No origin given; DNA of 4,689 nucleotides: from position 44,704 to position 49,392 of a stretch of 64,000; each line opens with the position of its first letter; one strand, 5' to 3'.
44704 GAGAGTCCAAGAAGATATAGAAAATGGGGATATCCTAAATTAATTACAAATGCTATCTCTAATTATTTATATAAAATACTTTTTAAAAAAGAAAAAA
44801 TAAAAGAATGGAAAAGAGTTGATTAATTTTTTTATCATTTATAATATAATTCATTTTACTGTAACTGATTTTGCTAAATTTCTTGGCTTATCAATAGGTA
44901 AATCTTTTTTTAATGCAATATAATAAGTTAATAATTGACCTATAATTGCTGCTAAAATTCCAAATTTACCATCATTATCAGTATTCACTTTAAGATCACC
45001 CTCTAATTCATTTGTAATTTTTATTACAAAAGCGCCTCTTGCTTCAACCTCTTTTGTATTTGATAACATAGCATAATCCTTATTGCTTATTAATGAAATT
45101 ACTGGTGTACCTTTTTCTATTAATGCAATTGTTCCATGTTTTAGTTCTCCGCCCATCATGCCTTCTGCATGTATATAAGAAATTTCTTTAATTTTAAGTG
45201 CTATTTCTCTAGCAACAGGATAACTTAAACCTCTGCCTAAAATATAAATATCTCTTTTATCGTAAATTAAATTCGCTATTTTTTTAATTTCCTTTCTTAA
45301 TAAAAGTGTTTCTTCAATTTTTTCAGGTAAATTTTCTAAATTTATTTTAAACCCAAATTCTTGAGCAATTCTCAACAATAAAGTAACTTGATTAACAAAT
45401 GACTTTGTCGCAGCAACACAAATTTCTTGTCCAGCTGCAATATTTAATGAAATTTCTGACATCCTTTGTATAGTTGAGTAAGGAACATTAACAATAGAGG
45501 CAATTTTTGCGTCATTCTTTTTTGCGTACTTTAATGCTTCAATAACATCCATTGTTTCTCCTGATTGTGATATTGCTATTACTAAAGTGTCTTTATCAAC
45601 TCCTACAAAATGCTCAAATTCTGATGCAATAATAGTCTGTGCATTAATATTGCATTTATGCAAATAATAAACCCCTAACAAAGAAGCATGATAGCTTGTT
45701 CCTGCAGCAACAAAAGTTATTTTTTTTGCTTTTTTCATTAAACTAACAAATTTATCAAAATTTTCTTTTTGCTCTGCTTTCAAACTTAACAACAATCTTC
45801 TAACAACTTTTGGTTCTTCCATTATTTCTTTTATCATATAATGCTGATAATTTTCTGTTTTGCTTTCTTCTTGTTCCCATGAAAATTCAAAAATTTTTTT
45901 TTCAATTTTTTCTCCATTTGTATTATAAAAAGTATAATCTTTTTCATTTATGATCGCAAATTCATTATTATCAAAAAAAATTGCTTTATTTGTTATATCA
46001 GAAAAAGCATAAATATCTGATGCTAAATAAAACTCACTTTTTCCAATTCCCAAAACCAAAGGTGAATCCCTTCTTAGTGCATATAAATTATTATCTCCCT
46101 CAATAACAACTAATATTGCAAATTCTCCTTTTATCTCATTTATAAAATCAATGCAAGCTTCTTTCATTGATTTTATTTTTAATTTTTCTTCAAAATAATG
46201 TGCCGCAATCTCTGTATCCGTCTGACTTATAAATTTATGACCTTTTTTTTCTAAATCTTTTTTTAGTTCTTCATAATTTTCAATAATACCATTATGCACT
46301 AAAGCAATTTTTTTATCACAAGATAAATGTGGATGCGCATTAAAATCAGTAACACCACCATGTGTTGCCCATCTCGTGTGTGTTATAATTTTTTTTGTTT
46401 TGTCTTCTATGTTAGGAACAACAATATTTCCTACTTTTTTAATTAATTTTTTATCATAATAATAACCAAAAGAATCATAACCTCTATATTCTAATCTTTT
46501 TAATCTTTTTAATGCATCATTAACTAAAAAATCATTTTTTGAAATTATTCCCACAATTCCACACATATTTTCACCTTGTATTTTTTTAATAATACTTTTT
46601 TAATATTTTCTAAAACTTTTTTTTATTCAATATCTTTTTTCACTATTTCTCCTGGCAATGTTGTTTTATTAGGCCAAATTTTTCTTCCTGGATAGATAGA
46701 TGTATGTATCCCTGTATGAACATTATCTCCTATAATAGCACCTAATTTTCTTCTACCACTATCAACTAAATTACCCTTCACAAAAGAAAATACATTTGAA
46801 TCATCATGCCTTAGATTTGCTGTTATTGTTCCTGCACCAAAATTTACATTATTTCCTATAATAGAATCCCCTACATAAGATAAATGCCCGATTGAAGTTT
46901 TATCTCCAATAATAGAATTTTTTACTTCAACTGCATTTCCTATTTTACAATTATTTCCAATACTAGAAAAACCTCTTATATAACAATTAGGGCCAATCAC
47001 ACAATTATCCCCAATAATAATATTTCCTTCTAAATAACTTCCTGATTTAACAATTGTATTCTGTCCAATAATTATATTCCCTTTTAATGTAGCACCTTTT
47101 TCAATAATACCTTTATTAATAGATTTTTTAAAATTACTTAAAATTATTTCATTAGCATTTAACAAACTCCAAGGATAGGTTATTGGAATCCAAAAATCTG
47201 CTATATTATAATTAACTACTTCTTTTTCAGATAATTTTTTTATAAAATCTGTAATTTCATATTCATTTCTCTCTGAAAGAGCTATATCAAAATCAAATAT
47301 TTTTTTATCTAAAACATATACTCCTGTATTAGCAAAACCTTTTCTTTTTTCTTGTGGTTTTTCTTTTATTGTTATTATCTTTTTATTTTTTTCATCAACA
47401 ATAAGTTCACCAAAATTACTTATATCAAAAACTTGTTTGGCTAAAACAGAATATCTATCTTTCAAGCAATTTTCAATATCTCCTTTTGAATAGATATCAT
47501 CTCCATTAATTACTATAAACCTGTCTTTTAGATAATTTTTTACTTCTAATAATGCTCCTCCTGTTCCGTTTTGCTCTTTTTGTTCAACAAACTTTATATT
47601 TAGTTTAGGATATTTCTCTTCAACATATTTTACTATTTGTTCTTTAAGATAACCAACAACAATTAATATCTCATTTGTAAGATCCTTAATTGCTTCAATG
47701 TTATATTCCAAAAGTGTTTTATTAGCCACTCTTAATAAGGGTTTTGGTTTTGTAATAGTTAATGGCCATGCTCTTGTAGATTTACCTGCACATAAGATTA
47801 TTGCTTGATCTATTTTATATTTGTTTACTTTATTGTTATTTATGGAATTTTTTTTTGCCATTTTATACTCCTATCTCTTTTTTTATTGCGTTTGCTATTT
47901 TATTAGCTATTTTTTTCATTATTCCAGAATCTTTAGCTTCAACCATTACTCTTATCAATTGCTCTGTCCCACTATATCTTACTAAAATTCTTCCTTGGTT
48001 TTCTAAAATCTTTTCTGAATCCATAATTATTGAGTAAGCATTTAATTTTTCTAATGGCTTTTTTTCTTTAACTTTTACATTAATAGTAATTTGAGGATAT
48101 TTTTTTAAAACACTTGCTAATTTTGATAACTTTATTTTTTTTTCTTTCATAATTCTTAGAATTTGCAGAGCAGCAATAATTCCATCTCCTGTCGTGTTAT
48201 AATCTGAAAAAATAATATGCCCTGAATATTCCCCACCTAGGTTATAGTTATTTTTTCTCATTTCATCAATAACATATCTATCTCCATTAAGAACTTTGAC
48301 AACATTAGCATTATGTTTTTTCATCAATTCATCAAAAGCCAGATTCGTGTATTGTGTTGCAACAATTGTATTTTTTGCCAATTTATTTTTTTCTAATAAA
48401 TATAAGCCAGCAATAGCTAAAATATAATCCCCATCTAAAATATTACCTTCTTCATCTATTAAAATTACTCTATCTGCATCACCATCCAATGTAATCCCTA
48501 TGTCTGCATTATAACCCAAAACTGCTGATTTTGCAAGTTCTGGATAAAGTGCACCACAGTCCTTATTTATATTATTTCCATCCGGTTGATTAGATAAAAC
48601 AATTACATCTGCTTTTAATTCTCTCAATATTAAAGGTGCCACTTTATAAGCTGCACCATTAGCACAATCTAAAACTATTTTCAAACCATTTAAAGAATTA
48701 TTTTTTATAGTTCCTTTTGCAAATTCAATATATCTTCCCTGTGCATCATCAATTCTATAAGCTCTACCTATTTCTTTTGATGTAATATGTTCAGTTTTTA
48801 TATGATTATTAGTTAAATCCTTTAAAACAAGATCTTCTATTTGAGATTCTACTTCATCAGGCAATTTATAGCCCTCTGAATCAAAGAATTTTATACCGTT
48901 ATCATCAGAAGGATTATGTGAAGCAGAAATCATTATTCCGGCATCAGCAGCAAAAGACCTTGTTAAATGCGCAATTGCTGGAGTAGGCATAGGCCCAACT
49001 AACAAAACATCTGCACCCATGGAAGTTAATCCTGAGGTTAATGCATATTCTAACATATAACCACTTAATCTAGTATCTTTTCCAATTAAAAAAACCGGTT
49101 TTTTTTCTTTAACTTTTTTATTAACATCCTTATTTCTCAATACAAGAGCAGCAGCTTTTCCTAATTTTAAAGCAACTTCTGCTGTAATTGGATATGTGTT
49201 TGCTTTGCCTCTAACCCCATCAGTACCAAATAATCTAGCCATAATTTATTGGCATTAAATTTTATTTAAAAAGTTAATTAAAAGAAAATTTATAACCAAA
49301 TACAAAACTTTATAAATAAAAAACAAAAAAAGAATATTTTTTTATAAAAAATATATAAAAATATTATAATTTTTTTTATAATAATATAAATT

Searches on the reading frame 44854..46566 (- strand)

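Call 85: search_protein_families(library=pfam, proteins=[window:44854-46566:-], max_evalue=0.00001)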
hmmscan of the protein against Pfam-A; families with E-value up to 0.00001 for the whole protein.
window:44854-46566:- (571 aa): 4 families
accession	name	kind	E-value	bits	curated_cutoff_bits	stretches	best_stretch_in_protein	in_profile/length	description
PF01380.27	SIS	-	1.3e-42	145.1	25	2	277-397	2-125/131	SIS domain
PF13537.11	GATase_7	-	2.6e-17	63.4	25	1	77-188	13-121/123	Glutamine amidotransferase domain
PF13522.11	GATase_6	-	1e-16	61.6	27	1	59-184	12-130/130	Glutamine amidotransferase domain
PF13580.11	SIS_2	-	7.2e-06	26.5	27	0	307-358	85-136/138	SIS domain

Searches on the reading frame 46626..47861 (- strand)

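Call 85: search_protein_families(library=pfam, proteins=[window:46626-47861:-], max_evalue=0.00001)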
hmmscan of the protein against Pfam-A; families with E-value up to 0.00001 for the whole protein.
window:46626-47861:- (412 aa): 6 families
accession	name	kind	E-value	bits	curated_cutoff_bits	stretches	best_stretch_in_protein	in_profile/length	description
PF00483.29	NTP_transferase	-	1.1e-30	107.5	21.2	1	20-240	2-242/245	Nucleotidyl transferase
PF00132.30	Hexapep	-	3.4e-20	71.3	27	1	280-314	1-35/36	Bacterial transferase hexapeptide (six repeats)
PF25084.1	LbH_EIF2B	-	6.8e-14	52.2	54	1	299-345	39-85/105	EIF2B subunit epsilon LbH domain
PF12804.13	NTP_transf_3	-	7.2e-10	39.7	27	1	20-123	1-97/160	MobA-like NTP transferase domain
PF24894.1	Hexapep_GlmU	-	1.9e-06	28.4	23.3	0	300-360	36-96/104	GlmU-like, C-terminal hexapeptide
PF14602.12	Hexapep_2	-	5.6e-06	26.4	27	0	281-309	2-28/34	Hexapeptide repeat of succinyl-transferase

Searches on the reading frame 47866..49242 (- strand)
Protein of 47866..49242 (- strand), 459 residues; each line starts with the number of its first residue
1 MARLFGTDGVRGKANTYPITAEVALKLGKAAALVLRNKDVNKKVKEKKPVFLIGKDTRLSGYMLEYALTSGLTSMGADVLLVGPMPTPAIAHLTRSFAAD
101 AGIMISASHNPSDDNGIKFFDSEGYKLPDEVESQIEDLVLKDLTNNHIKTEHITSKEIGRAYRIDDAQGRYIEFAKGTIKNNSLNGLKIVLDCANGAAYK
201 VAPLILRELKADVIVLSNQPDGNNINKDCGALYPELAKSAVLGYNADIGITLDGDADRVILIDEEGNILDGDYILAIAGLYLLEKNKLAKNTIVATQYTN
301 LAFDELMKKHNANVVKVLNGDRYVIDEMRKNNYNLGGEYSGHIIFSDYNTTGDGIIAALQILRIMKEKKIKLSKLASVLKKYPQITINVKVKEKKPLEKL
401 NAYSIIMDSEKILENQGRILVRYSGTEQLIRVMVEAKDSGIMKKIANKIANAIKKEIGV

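Call 85: search_protein_families(library=pfam, proteins=[window:47866-49242:-], max_evalue=0.00001)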
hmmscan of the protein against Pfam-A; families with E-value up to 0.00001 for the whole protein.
window:47866-49242:- (459 aa): 4 families
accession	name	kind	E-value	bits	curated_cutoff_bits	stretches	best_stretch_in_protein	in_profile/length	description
PF02878.22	PGM_PMM_I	-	5.3e-45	152.9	22.5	1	3-142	2-134/138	Phosphoglucomutase/phosphomannomutase, alpha/beta/alpha domain I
PF02880.22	PGM_PMM_III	-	2.2e-35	121.7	20.7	1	270-382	1-115/115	Phosphoglucomutase/phosphomannomutase, alpha/beta/alpha domain III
PF02879.22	PGM_PMM_II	-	1.1e-16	61.7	29.3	1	170-266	2-103/103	Phosphoglucomutase/phosphomannomutase, alpha/beta/alpha domain II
PF00408.26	PGM_PMM_IV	-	3.7e-16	59.4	23.1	1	387-451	2-67/68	Phosphoglucomutase/phosphomannomutase, C-terminal domain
